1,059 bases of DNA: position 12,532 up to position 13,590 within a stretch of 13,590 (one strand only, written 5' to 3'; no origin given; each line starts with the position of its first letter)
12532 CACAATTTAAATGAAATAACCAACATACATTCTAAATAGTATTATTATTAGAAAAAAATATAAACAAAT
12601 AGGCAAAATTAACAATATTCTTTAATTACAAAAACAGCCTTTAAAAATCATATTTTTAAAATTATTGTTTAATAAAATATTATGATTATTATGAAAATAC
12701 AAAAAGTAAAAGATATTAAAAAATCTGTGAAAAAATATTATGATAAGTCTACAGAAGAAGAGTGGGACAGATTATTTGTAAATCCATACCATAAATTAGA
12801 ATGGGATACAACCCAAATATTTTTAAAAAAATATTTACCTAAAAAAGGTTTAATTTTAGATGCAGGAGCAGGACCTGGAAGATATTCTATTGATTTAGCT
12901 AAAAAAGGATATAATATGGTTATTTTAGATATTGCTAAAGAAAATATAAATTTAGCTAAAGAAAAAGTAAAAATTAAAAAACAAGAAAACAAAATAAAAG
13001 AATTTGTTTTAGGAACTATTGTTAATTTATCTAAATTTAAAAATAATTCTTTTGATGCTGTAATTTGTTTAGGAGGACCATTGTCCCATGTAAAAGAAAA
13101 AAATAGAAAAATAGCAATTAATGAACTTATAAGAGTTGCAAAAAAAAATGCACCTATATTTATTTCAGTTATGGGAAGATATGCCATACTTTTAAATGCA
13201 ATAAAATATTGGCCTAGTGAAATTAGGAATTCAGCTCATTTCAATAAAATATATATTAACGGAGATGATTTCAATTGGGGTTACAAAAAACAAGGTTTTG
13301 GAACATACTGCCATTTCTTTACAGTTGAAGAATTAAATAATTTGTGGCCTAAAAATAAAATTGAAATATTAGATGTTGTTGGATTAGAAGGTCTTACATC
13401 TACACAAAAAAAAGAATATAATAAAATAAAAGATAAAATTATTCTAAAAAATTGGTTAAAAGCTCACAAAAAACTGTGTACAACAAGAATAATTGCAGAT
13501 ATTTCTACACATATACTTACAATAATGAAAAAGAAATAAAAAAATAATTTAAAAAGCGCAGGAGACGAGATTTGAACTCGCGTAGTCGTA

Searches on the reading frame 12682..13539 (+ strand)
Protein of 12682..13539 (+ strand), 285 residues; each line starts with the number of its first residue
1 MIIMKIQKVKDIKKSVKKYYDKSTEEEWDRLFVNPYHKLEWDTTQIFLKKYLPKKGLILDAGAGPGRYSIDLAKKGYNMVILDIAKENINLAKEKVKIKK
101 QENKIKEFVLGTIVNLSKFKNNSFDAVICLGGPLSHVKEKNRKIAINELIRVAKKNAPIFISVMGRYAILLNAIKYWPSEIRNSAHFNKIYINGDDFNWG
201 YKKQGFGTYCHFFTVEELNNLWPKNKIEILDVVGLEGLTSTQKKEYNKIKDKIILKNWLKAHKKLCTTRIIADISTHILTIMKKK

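Call 10: search_protein_families(library=pfam, proteins=[window:12682-13539:+], max_evalue=0.01)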
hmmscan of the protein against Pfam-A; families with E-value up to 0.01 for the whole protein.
window:12682-13539:+ (285 aa): 8 families
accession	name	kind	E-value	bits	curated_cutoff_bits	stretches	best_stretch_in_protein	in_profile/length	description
PF13649.12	Methyltransf_25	-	8.2e-16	58.9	27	1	58-155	1-95/97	Methyltransferase domain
PF08241.18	Methyltransf_11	-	6.1e-14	52.9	21.2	1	59-159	1-93/95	Methyltransferase domain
PF13847.12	Methyltransf_31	-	7.6e-11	42.3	27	1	58-178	7-126/145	Methyltransferase domain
PF13489.12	Methyltransf_23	-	5.2e-08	33.2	27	1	48-206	16-159/164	Methyltransferase domain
PF08242.18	Methyltransf_12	-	1.4e-07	32.6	30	1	59-157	1-96/98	Methyltransferase domain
PF05175.20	MTS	-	2.1e-06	27.9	23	1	42-155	17-128/170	Methyltransferase small domain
PF01209.24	Ubie_methyltran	-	5.3e-06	26.4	20.1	1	4-156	4-146/233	ubiE/COQ5 methyltransferase family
PF03848.20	TehB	-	0.0073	16.2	20.4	0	55-106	31-81/193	Tellurite resistance protein TehB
